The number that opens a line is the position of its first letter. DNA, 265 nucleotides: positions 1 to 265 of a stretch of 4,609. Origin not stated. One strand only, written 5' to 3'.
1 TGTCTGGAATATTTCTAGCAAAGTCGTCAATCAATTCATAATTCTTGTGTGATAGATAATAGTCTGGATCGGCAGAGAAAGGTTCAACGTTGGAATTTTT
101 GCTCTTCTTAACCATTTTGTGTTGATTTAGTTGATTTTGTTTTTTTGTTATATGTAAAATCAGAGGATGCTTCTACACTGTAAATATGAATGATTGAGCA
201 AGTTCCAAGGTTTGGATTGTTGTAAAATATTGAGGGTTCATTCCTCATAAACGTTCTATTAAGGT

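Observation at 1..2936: Duplicated transglutaminase-like (Cys-His-Asp) genes in the same orientation flank the His-rich gene, and paralog B retains a complete catalytic triad.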

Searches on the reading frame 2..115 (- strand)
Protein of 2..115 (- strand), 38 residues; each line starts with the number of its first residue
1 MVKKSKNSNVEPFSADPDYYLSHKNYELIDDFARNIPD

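Call 7: search_protein_families(library=pfam, proteins=[window:2-115:-], max_evalue=1)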
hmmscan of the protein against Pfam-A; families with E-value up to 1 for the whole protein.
seq(38 aa): 0 families
